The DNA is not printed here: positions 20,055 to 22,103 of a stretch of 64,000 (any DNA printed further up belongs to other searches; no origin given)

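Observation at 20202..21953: Degenerate mini-ValRS at the canonical valS position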

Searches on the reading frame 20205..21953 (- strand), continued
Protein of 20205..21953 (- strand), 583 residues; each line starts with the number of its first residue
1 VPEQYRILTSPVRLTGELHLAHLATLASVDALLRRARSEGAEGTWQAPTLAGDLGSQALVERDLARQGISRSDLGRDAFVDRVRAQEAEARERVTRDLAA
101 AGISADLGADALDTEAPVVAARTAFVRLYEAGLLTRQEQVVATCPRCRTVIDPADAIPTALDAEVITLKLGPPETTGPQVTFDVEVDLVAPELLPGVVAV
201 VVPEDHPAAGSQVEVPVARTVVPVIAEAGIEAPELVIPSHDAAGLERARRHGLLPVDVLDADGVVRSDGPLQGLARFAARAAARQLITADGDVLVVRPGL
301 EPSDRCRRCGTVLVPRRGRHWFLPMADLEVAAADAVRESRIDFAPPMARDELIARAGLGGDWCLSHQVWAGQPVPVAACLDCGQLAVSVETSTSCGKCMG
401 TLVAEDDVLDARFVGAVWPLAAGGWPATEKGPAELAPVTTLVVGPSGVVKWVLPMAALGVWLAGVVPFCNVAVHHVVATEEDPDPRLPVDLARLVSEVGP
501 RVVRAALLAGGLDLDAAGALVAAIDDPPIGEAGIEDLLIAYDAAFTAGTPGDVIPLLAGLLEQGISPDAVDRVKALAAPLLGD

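Call 31: search_protein_families(library=ncbifam, proteins=[L078:9428-12340:+, L078:7928-9400:+, L078:12353-14134:-, L078:13809-15269:+, L042:576-3197:+], max_evalue=0.00001)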
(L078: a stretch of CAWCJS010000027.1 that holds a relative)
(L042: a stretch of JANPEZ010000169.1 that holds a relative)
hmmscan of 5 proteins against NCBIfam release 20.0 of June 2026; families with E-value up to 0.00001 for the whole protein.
L078:9428-12340:+ (971 aa): 15 families
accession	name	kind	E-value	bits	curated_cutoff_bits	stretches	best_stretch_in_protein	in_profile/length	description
NF009687.0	PRK13208.1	equivalog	2.2e-262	872.9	738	1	144-948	7-783/801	valine--tRNA ligase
NF000540.1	alt_ValS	exception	3e-197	657.3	900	2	246-948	122-823/827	valine--tRNA ligase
TIGR00422.1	valS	equivalog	4.1e-181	604.1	612.1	1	145-946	3-779/863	valine--tRNA ligase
NF004349.1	PRK05729.1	equivalog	1.8e-138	463.2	704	1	146-950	3-766/860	valine--tRNA ligase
NF011492.0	PRK14900.1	equivalog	2.3e-113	380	1783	1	146-961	12-808/1044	valine--tRNA ligase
TIGR00392.1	ileS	equivalog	1e-92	311.8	621.4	2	376-897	299-825/861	isoleucine--tRNA ligase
NF040702.1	ileS_w_GNAT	exception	2e-53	181.3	1999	2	377-862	482-960/1100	isoleucine--tRNA ligase, N-acetyltransferase domain-containing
NF008957.0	PRK12300.1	subfamily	3.3e-47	161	677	2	148-368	5-239/946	leucine--tRNA ligase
TIGR00396.1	leuS_bact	equivalog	8.4e-41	140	548.4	1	148-332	2-170/843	leucine--tRNA ligase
TIGR00395.1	leuS_arch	equivalog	1.9e-33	115.6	648.5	2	152-367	3-232/938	leucine--tRNA ligase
NF000257.1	MupA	exception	4e-29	101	1900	2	393-857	298-760/1024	mupirocin-resistant isoleucine--tRNA ligase MupA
NF000258.1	MupB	exception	1.3e-28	99.4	1900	2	390-858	299-763/1033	mupirocin-resistant isoleucine--tRNA ligase MupB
TIGR00398.1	metG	equivalog_domain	1.6e-15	56.8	336.35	1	180-332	2-138/530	methionine--tRNA ligase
NF001100.0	PRK00133.1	equivalog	9.9e-13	47.5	587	1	186-325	14-137/676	methionine--tRNA ligase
NF008900.0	PRK12267.1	equivalog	2.7e-10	39.4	598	1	178-328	5-139/648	methionine--tRNA ligase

L078:7928-9400:+ (491 aa): 0 families

L078:12353-14134:- (594 aa): 0 families

L078:13809-15269:+ (487 aa): 0 families

L042:576-3197:+ (874 aa): 16 families
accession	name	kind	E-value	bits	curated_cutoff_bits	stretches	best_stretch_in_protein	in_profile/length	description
NF004349.1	PRK05729.1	equivalog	0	1165.5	704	1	4-870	3-859/860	valine--tRNA ligase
NF011492.0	PRK14900.1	equivalog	0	1064.6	1783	1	4-873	12-892/1044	valine--tRNA ligase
TIGR00422.1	valS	equivalog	0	1035.1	612.1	1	1-857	1-862/863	valine--tRNA ligase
NF009687.0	PRK13208.1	equivalog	2.2e-178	595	738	1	2-784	7-792/801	valine--tRNA ligase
TIGR00392.1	ileS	equivalog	1.9e-111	373.8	621.4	3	434-748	524-844/861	isoleucine--tRNA ligase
NF000540.1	alt_ValS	exception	7.3e-106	355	900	1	9-766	8-814/827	valine--tRNA ligase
NF008957.0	PRK12300.1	subfamily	3.1e-69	233.9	677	3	508-767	612-848/946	leucine--tRNA ligase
NF000258.1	MupB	exception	3.3e-61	207.3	1900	3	432-749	498-815/1033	mupirocin-resistant isoleucine--tRNA ligase MupB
NF040702.1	ileS_w_GNAT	exception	1.3e-59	201.8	1999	3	443-781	703-1046/1100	isoleucine--tRNA ligase, N-acetyltransferase domain-containing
TIGR00395.1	leuS_arch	equivalog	1.5e-57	195.3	648.5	2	508-767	606-845/938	leucine--tRNA ligase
TIGR00396.1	leuS_bact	equivalog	1.1e-53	182.6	548.4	3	5-188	1-168/843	leucine--tRNA ligase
NF000257.1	MupA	exception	1.1e-52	179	1900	3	432-749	494-813/1024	mupirocin-resistant isoleucine--tRNA ligase MupA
NF008900.0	PRK12267.1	equivalog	8.5e-27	93.9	598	1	447-702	224-482/648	methionine--tRNA ligase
TIGR00398.1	metG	equivalog_domain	2e-25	89.5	336.35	1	507-723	312-526/530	methionine--tRNA ligase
NF001100.0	PRK00133.1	equivalog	8.3e-15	54.4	587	1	509-728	317-533/676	methionine--tRNA ligase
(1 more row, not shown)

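Call 32: find_homologous_proteins(query=L078:9842-12340:+, max_evalue=1e-20)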
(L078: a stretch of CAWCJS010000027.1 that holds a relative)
Query L078:9842-12340:+ (833 aa): 7998 proteins with E <= 1e-20 among 8000 candidates; the best 120 are listed.
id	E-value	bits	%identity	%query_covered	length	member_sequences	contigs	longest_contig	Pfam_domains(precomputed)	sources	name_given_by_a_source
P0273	0.0e+0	1935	100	100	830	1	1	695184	PF09334.18,PF08264.20,PF00133.29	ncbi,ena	-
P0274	0.0e+0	1928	100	100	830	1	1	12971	PF09334.18,PF08264.20,PF00133.29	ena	-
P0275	0.0e+0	1827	96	100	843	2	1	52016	PF09334.18,PF08264.20,PF00133.29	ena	-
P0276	0.0e+0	1826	94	100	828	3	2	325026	PF09334.18,PF08264.20,PF00133.29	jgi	jgi:valyl-tRNA synthetase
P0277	0.0e+0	1732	90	100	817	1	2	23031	PF09334.18,PF08264.20,PF00133.29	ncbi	ncbi:MAG: valine--tRNA ligase [Streptosporangiaceae bacterium]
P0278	0.0e+0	1730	91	100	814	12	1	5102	PF09334.18,PF08264.20,PF00133.29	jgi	-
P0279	0.0e+0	1714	89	100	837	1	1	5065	PF09334.18,PF08264.20,PF00133.29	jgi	jgi:valyl-tRNA synthetase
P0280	0.0e+0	1711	90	100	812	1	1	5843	PF09334.18,PF08264.20,PF00133.29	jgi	jgi:valyl-tRNA synthetase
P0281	0.0e+0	1710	88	100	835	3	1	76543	PF09334.18,PF08264.20,PF00133.29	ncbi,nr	ncbi:MAG TPA: valine--tRNA ligase [Streptosporangiaceae bacterium]|nr:valine--tRNA ligase [Streptosp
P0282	0.0e+0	1686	89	100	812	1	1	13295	PF09334.18,PF08264.20,PF00133.29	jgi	jgi:valyl-tRNA synthetase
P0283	0.0e+0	1684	89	100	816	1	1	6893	PF09334.18,PF08264.20,PF00133.29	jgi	jgi:valyl-tRNA synthetase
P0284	0.0e+0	1663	87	100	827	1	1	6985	PF09334.18,PF08264.20,PF00133.29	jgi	jgi:valyl-tRNA synthetase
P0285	0.0e+0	1660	88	100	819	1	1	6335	PF09334.18,PF08264.20,PF00133.29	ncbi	-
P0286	0.0e+0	1655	87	100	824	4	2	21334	PF09334.18,PF08264.20,PF00133.29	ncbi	-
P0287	0.0e+0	1651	86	100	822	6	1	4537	PF09334.18,PF08264.20,PF00133.29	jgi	jgi:valyl-tRNA synthetase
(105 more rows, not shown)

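Call 34: list_cluster_members(proteins=[P0198, P0206, P0210, P0262, P0250, P0215, P0204, P0228, P0261, P0218])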
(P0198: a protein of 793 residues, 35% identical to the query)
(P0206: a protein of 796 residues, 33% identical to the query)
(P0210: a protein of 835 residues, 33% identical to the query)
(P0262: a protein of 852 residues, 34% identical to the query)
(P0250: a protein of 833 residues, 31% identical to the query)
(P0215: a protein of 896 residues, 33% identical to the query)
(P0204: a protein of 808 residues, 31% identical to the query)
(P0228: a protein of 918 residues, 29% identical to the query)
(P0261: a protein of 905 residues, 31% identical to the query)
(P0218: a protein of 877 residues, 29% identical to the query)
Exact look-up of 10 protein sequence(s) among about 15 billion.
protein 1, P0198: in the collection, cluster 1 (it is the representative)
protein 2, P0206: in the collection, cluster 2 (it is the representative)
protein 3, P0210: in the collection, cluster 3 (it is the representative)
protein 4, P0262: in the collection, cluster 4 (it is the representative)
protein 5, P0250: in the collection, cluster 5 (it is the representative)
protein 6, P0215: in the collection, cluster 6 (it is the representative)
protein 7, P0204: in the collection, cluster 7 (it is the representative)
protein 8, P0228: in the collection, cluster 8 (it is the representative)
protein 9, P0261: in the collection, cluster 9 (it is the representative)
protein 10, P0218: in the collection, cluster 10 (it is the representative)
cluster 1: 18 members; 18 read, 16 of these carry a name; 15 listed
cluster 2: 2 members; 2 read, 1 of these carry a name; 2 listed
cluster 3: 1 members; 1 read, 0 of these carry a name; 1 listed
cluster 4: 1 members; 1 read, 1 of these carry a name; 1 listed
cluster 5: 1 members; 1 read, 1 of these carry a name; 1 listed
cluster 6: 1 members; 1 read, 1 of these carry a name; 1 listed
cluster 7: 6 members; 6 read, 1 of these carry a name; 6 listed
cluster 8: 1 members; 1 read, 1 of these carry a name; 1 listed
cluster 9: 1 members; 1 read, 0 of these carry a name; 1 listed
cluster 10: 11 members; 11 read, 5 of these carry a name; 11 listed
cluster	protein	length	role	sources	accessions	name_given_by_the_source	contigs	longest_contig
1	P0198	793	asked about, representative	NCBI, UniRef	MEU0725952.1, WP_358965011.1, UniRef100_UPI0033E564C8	class I tRNA ligase family protein [Streptomyces sp. NPDC006140] | class I tRNA ligase family protein n=1 Tax=Streptomyces sp. NPDC006140 TaxID=3154579 ...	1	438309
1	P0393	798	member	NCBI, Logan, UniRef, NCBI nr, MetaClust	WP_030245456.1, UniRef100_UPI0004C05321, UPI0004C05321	class I tRNA ligase family protein [Streptomyces sp. NRRL S-455] | class I tRNA ligase family protein n=1 Tax=Streptomyces sp. NRRL S-455 TaxID=1463908 ... | status=active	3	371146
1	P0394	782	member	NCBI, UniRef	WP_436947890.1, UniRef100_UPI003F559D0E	class I tRNA ligase family protein [Streptomyces sp. SudanB52_2052] | class I tRNA ligase family protein n=1 Tax=Streptomyces sp. SudanB52_2052 TaxID=3035276 ...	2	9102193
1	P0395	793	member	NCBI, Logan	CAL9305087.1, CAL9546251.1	Valine--tRNA ligase [Streptomyces sp. enrichment culture]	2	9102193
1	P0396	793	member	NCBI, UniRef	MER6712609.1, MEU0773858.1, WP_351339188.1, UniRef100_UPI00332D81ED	class I tRNA ligase family protein [Streptomyces sp. NPDC000877] | class I tRNA ligase family protein n=1 Tax=unclassified Streptomyces TaxID=2593676 ...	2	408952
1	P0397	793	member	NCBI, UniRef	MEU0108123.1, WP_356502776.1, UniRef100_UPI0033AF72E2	class I tRNA ligase family protein [Streptomyces sp. NPDC006251] | class I tRNA ligase family protein n=2 Tax=unclassified Streptomyces TaxID=2593676 ...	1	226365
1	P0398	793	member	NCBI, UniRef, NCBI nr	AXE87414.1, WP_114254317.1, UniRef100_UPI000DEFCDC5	class I tRNA ligase family protein [Streptomyces sp. Go-475] | class I tRNA ligase family protein n=1 Tax=Streptomyces sp. Go-475 TaxID=2072505 ...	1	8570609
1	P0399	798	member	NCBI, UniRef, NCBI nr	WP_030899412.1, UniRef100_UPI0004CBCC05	class I tRNA ligase family protein [Streptomyces sp. NRRL S-474] | class I tRNA ligase family protein n=1 Tax=Streptomyces sp. NRRL S-474 TaxID=1463909 ...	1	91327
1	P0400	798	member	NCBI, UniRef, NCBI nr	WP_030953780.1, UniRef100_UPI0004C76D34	class I tRNA ligase family protein [Streptomyces sp. NRRL S-481] | class I tRNA ligase family protein n=1 Tax=Streptomyces sp. NRRL S-481 TaxID=1463911 ...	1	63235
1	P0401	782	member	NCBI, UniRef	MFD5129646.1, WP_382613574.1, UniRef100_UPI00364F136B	class I tRNA ligase family protein [Streptomyces olindensis] | class I tRNA ligase family protein n=1 Tax=Streptomyces olindensis TaxID=358823 ...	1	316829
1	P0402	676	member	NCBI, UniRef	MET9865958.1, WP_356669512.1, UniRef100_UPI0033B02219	class I tRNA ligase family protein, partial [Streptomyces sp. NPDC006386] | class I tRNA ligase family protein n=1 Tax=Streptomyces sp. NPDC006386 TaxID=3156762 ...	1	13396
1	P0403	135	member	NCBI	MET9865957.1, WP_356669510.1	hypothetical protein ABZZ16_07090, partial [Streptomyces sp. NPDC006386]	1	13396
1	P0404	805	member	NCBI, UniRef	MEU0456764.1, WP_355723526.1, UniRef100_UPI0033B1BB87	class I tRNA ligase family protein, partial [Streptomyces sp. NPDC006129] | class I tRNA ligase family protein n=1 Tax=Streptomyces sp. NPDC006129 TaxID=3155348 ...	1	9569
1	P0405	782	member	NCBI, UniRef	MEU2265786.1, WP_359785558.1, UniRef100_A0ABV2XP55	class I tRNA ligase family protein [Streptomyces olindensis] | valine--tRNA ligase n=1 Tax=Streptomyces olindensis TaxID=358823 RepID=A0ABV2XP55_9ACTN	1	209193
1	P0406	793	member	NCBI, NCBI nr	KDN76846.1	hypothetical protein DF19_14000 [Streptomyces olindensis]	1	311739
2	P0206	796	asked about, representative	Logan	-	-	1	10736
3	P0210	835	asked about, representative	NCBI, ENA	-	-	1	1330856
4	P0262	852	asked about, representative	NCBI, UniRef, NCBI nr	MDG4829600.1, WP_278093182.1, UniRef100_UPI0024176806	class I tRNA ligase family protein [Solwaraspora sp. WMMD1047] | class I tRNA ligase family protein n=1 Tax=Solwaraspora sp. WMMD1047 TaxID=3016102 ...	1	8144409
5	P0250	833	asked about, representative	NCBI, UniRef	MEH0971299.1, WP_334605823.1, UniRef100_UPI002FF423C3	class I tRNA ligase family protein [Micromonospora sp. CPCC 205546] | class I tRNA ligase family protein n=1 Tax=Micromonospora sp. CPCC 205546 TaxID=3122397 ...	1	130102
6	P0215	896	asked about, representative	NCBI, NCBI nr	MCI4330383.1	MAG: valine--tRNA ligase [Thermoplasmata archaeon] | valine--tRNA ligase [Thermoplasmata archaeon]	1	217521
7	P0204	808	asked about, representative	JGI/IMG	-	valyl-tRNA synthetase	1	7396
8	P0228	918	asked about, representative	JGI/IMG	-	valyl-tRNA synthetase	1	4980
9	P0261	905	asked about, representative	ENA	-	-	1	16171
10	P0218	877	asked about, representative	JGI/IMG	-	valyl-tRNA synthetase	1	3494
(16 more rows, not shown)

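Call 35: find_encoding_contigs(protein=P0210, flank=8000, max_places=2)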
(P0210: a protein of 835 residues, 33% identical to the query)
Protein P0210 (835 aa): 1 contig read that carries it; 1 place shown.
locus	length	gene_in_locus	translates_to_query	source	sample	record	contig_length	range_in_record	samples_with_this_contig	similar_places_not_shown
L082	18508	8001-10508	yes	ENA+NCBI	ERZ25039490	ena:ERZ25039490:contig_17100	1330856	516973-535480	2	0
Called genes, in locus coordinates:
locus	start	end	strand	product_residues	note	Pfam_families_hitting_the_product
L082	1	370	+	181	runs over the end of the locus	-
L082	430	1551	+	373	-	PF00561:Abhydrolase_1, PF12146:Hydrolase_4, PF08281:Sigma70_r4_2 (faint), PF00196:GerE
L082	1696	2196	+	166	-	PF02566:OsmC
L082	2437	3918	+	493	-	PF05697:Trigger_N, PF00254:FKBP_C, PF05698:Trigger_C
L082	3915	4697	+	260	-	PF00574:CLP_protease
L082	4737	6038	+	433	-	PF06689:zf-C4_ClpX, PF13401:AAA_22 (faint), PF01078:Mg_chelatase (faint), PF00004:AAA, PF07724:AAA_2, PF07728:AAA_5 (faint), PF10431:ClpB_D2-small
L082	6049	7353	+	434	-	PF00266:Aminotran_5, PF22580:KYNU_C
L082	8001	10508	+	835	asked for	PF00133:tRNA-synt_1, PF09334:tRNA-synt_1g (faint), PF13603:tRNA-synt_1_2 (faint), PF08264:Anticodon_1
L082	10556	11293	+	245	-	-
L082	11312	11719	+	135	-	PF09723:Zn_ribbon_8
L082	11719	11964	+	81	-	PF12728:HTH_17 (weak)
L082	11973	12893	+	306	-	PF03631:Virul_fac_BrkB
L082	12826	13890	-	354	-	-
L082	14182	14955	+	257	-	PF12401:FhaA_N, PF16697:Yop-YscD_cpl, PF00498:FHA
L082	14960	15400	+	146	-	PF16697:Yop-YscD_cpl, PF00498:FHA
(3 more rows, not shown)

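Call 49: predict_structure(alignment_id=A1)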
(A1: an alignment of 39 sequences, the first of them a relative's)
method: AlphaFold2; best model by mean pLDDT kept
length: 583 residues; sequences in the alignment: 39
mean_pLDDT: 91.0   pTM: 0.88
mean pLDDT of the five models: 91.0, 91.0, 90.0, 89.8, 88.2
residues with pLDDT >= 90: 438; 70-90: 129; 50-70: 14; < 50: 2
segments of 3 or more residues with pLDDT < 50: none
pLDDT, mean of each block of 10 residues (from residue 1): 75 85 93 91 90 86 89 89 92 92 88 92 97 94 90 88 94 69 90 96 94 91 94 96 95 94 91 95 93 92 90 93 94 93 93 91 89 92 89 86 91 95 95 94 92 97 96 86 72 91 94 93 94 91 93 93 93 93 90
secondary structure, 60 per line:
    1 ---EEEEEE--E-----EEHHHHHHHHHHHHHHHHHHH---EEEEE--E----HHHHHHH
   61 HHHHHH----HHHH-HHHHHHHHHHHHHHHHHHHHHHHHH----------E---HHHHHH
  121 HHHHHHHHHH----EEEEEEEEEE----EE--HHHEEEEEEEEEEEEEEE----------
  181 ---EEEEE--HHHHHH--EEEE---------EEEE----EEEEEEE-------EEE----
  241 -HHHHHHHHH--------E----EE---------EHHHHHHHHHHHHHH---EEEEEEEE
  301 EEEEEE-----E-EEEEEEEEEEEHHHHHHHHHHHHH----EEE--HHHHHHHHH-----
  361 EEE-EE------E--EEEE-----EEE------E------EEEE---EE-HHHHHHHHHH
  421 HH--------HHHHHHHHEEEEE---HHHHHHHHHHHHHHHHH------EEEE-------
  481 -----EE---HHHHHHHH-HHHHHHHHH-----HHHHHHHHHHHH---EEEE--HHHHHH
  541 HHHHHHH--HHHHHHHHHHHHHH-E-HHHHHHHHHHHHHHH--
elements in order: E4-9 H20-38 E42-46 H54-66 H71-74 H76-100 H115-130 E135-144 E156-170 E184-188 H191-196 E199-202 E212-215 E220-226 E234-236 H242-250 H276-289 E293-306 E314-324 H325-337 E342-344 H347-355 E361-363 E376-379 E385-387 E401-404 H411-422 H431-438 E439-443 H447-463 E470-473 H491-498 H500-508 H514-525 E529-532 H535-547 H550-563 H567-581

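Call 52: fold_search(model_id=the predicted structure, library=pdb)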
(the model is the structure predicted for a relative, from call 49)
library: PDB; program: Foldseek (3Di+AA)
matches with E <= 10: 488; with E <= 0.001: 214
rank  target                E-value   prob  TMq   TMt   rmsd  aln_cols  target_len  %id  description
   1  1gax_A                1.0e-38  1.00  0.83  0.57   5.8       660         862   25  CRYSTAL STRUCTURE OF THERMUS THERMOPHILUS VALYL-TRNA SYNTHETASE COMPLEXED WITH TRNA(VAL) AND VALYL-ADENYLATE ANALOGUE (released 2000-12-06)
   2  8wnj                  4.3e-31  1.00  0.76  0.51   6.5       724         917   15  Crystal structure of H. pylori isoleucyl-tRNA synthetase (HpIleRS) in complex with Ile-AMP (released 2024-02-14)
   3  8wng                  2.6e-30  1.00  0.77  0.51   6.2       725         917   15  Crystal structure of H. pylori isoleucyl-tRNA synthetase (HpIleRS) in complex with Ile (released 2024-02-14)
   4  8c9f                  3.5e-30  1.00  0.80  0.53   5.7       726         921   13  Priestia megaterium inactive HIGH motif mutant of type1 isoleucyl-tRNA synthetase complexed with an isoleucyl-adenylate  (released 2023-08-16)
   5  8c9e                  6.2e-30  1.00  0.78  0.51   6.2       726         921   13  Priestia megaterium mupirocin-sensitive isoleucyl-tRNA synthetase 1 complexed with an isoleucyl-adenylate analogue (released 2023-08-16)
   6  1ile                  2.4e-29  1.00  0.78  0.57   6.1       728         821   18  ISOLEUCYL-TRNA SYNTHETASE (released 1999-04-13)
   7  8c8v                  3.1e-29  1.00  0.78  0.46   6.3       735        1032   15  Priestia megaterium mupirocin-resistant isoleucyl-tRNA synthetase 2 with a fully-resolved C-terminal tRNA-binding domain (released 2023-08-16)
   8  8c9d                  7.0e-29  1.00  0.77  0.46   6.0       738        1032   15  Priestia megaterium W130Q mutant of type 2 isoleucyl-tRNA synthetase complexed with an isoleucyl-adenylate analogue (released 2023-08-16)
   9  8c8w                  1.0e-28  1.00  0.79  0.47   5.7       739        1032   15  Priestia megaterium mupirocin hyper-resistant HIGH motif mutant of type 2 isoleucyl-tRNA synthetase complexed with an is (released 2023-08-16)
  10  9wqt                  1.1e-28  1.00  0.74  0.49   6.8       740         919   14  Crystal structure of Saccharomyces cerevisiae isoleucyl-tRNA synthetase in complex with reveromycin A and isoleucine (released 2026-04-08)
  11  7d5c                  1.1e-28  1.00  0.74  0.49   7.1       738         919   14  IleRS in complex with a tRNA site inhibitor (released 2021-02-24)
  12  8wnf                  1.5e-28  1.00  0.76  0.51   6.4       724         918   15  Crystal structure of H. pylori isoleucyl-tRNA synthetase (HpIleRS) in apo form (released 2024-02-14)
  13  8z1p_A                3.3e-28  1.00  0.78  0.46   6.0       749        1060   14  Crystal structure of Saccharomyces cerevisiae isoleucyl-tRNA synthetase in complex with a mimic tRNA(Met) and isoleuci (released 2024-12-18)
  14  6ldk                  4.3e-28  1.00  0.79  0.58   5.6       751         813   14  Isoleucyl-tRNA synthetase from Candida albicans complexed with a isoleucyl-adenylate (released 2020-11-04)
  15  8wnd_A                7.8e-28  1.00  0.80  0.46   6.0       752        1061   15  Crystal structure of Saccharomyces cerevisiae isoleucyl-tRNA synthetase in complex with tRNA(Ile) and isoleucine (released 2024-10-09)
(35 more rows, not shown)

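Call 53: find_encoding_contigs(protein=P0164, flank=10000, max_places=2)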
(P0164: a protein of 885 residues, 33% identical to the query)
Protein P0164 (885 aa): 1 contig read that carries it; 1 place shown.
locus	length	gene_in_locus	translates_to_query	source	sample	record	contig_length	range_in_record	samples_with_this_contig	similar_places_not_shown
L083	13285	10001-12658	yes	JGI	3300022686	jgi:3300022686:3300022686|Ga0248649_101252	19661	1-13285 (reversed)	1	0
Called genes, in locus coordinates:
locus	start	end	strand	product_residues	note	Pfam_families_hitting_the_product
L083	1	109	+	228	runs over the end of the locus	PF02224:Cytidylate_kin, PF13189:Cytidylate_kin2, PF13238:AAA_18 (weak), PF13207:AAA_17 (faint)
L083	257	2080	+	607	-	PF17092:PCB_OB (faint), PF21710:Spt6_S1 (faint), PF00575:S1, PF00575:S1, PF23459:S1_RRP5, PF00575:S1, PF23459:S1_RRP5 (weak), PF00575:S1, +1 more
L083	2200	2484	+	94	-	PF00216:Bac_DNA_binding, PF18291:HU-HIG (weak)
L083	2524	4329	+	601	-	PF00211:Guanylate_cyc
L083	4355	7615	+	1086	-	PF02310:B12-binding, PF02492:cobW (faint), PF03308:MeaB, PF01642:MM_CoA_mutase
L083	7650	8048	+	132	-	PF02310:B12-binding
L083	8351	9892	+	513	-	PF00072:Response_reg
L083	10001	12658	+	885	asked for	PF00133:tRNA-synt_1, PF09334:tRNA-synt_1g (faint), PF13603:tRNA-synt_1_2 (weak), PF08264:Anticodon_1, PF10458:Val_tRNA-synt_C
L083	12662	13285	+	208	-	?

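Call 54: find_encoding_contigs(protein=P0163, flank=10000, max_places=2)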
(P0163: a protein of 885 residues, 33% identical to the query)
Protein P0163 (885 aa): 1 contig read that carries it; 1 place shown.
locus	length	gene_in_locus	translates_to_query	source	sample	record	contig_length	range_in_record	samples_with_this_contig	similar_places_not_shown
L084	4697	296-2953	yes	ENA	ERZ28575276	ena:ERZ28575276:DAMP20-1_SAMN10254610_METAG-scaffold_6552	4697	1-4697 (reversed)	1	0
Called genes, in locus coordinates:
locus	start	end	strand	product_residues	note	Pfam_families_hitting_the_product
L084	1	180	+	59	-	?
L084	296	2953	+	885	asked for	PF00133:tRNA-synt_1, PF09334:tRNA-synt_1g, PF08264:Anticodon_1, PF10458:Val_tRNA-synt_C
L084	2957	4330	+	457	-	PF07075:NamZ_N, PF20732:NamZ_C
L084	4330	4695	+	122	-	?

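Call 77: search_protein_families(library=ncbifam, proteins=[P0100], max_evalue=1e-20)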
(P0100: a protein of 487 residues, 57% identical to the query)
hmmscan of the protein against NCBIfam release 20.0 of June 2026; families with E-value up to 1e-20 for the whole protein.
P0100 (487 aa): 4 families
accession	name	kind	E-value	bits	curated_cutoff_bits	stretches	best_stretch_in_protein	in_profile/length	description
NF004349.1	PRK05729.1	equivalog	3.1e-61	207.6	704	1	54-483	63-504/860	valine--tRNA ligase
NF011492.0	PRK14900.1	equivalog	2.8e-59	201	1783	1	55-482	76-519/1044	valine--tRNA ligase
TIGR00422.1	valS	equivalog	2.5e-56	191.2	612.1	1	55-482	67-513/863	valine--tRNA ligase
NF009687.0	PRK13208.1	equivalog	3e-23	81.9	738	1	90-403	104-428/801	valine--tRNA ligase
